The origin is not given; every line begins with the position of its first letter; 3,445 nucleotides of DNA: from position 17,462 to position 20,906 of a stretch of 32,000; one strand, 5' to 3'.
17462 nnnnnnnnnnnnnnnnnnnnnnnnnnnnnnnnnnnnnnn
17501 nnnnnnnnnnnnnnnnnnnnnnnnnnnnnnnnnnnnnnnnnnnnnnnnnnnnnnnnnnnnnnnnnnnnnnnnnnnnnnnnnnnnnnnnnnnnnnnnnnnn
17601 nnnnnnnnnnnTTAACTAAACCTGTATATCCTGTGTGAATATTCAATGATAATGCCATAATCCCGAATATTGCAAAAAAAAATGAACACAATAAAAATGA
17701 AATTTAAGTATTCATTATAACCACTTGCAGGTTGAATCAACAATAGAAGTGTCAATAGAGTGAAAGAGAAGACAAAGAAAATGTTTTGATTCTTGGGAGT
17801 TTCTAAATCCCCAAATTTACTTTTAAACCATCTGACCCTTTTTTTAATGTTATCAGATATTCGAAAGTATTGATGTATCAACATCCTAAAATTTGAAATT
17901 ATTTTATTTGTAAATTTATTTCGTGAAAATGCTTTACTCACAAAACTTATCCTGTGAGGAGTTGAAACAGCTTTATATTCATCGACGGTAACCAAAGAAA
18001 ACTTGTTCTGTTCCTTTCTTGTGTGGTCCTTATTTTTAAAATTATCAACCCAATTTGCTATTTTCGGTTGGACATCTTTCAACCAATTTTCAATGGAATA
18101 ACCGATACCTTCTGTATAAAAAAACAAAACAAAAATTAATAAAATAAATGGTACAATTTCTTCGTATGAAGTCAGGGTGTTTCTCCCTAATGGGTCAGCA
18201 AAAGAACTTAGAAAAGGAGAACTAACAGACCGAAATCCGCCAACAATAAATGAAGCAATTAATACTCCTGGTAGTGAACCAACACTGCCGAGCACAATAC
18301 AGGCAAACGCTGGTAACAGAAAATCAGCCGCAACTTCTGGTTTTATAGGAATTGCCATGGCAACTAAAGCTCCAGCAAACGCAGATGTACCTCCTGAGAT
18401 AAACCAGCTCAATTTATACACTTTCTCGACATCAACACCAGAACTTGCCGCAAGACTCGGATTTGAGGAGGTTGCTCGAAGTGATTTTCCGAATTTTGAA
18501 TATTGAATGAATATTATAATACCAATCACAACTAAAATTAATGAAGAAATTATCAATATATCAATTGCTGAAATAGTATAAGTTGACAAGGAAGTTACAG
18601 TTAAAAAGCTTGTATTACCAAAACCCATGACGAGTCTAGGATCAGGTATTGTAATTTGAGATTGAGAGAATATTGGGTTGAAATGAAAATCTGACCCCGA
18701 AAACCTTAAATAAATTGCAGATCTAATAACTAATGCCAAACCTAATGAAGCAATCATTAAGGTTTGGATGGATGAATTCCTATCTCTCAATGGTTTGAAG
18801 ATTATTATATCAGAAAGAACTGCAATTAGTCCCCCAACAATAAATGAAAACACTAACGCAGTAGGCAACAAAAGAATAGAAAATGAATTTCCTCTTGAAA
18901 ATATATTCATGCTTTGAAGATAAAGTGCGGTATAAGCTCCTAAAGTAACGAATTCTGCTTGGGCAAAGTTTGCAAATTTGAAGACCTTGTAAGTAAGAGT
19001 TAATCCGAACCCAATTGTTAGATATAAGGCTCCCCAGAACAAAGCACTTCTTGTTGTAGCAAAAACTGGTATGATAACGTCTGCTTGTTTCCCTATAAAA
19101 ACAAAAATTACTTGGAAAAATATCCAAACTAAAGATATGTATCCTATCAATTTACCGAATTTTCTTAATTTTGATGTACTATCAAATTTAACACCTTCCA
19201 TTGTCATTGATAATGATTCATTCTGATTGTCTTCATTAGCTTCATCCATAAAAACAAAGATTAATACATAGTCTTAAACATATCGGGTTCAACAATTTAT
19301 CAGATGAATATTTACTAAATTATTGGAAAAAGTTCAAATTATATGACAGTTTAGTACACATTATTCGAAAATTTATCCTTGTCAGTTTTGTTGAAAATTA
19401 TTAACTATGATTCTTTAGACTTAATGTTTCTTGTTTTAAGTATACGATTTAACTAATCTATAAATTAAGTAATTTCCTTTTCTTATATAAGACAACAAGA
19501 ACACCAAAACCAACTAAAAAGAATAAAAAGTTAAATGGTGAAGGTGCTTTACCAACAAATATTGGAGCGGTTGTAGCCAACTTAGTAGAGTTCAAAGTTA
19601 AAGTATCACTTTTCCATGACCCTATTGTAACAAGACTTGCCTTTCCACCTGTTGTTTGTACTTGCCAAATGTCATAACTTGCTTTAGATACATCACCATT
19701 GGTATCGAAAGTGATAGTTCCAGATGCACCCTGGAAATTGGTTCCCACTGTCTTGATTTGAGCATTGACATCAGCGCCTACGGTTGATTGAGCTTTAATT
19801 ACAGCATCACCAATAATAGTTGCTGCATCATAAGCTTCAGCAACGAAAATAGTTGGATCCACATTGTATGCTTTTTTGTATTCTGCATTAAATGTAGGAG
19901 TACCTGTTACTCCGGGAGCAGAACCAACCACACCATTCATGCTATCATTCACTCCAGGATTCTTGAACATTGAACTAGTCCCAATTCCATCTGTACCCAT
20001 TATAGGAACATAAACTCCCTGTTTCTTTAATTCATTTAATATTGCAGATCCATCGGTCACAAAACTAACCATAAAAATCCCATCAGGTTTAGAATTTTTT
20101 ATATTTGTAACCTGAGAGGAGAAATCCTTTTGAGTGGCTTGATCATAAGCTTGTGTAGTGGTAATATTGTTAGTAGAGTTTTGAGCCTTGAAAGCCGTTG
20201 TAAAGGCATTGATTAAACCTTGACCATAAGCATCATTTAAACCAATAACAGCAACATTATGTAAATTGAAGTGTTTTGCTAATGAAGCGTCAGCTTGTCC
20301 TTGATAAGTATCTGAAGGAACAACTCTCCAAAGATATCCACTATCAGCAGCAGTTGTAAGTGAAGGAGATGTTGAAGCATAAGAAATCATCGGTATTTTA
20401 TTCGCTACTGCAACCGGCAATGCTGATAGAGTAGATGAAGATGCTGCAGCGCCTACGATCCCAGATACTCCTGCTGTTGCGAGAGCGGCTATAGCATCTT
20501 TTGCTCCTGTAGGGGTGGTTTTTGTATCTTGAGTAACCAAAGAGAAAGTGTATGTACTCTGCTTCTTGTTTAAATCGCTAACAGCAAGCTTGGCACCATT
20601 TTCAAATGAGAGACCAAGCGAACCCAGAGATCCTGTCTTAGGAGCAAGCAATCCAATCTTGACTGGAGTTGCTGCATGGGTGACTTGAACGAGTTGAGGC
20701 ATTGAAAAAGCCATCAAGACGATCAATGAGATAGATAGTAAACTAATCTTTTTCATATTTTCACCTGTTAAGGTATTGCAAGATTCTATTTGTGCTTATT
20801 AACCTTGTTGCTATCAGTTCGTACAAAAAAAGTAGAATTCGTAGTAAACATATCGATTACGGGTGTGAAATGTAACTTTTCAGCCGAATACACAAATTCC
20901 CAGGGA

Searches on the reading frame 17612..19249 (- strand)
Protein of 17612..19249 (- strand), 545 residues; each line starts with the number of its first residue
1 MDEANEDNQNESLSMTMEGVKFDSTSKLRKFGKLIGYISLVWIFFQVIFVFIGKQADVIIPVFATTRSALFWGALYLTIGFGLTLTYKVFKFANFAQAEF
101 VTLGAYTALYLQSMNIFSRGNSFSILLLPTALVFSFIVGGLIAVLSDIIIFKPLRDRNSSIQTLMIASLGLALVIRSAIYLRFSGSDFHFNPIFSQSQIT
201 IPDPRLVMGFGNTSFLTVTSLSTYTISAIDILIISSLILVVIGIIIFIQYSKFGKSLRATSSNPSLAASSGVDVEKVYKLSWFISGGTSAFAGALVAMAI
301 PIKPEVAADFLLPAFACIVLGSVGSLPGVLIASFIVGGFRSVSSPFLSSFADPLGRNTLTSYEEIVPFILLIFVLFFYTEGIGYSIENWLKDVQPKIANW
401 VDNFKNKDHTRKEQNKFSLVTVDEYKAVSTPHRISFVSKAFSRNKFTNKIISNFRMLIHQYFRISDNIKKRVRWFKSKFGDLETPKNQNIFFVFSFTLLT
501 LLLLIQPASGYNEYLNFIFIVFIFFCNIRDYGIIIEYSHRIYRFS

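Call 81: search_protein_families(library=pfam, proteins=[window:17612-19249:-], max_evalue=0.001)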
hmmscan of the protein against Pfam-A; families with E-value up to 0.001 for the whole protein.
window:17612-19249:- (545 aa): 1 family
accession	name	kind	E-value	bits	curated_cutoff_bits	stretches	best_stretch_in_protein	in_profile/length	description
PF02653.21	BPD_transp_2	-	6.4e-37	127.6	26.8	1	69-375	5-269/269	Branched-chain amino acid transport system / permease component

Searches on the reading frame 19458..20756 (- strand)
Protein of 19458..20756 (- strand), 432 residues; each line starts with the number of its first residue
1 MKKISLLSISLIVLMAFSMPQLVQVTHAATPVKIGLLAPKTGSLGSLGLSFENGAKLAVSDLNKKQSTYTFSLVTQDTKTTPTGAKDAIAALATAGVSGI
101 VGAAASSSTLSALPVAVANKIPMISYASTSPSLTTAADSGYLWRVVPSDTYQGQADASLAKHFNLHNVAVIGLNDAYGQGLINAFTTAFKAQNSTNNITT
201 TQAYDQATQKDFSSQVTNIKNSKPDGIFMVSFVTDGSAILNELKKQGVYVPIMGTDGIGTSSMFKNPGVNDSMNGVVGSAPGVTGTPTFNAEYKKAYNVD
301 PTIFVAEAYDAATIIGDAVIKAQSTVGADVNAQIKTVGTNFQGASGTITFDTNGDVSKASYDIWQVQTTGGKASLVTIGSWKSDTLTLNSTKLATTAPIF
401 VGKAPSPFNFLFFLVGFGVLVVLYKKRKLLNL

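Call 81: search_protein_families(library=pfam, proteins=[window:19458-20756:-], max_evalue=0.001)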
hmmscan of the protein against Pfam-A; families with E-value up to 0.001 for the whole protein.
window:19458-20756:- (432 aa): 3 families
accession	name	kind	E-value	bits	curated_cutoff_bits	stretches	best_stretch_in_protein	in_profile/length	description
PF01094.35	ANF_receptor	-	2.4e-45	155.6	25.4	1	54-368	5-352/353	Receptor family ligand binding region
PF13458.12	Peripla_BP_6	-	1.7e-44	153.3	31.7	1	31-367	1-339/343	Periplasmic binding protein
PF13433.12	Peripla_BP_5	-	7.7e-08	32.3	27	1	32-368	1-338/363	Periplasmic binding protein domain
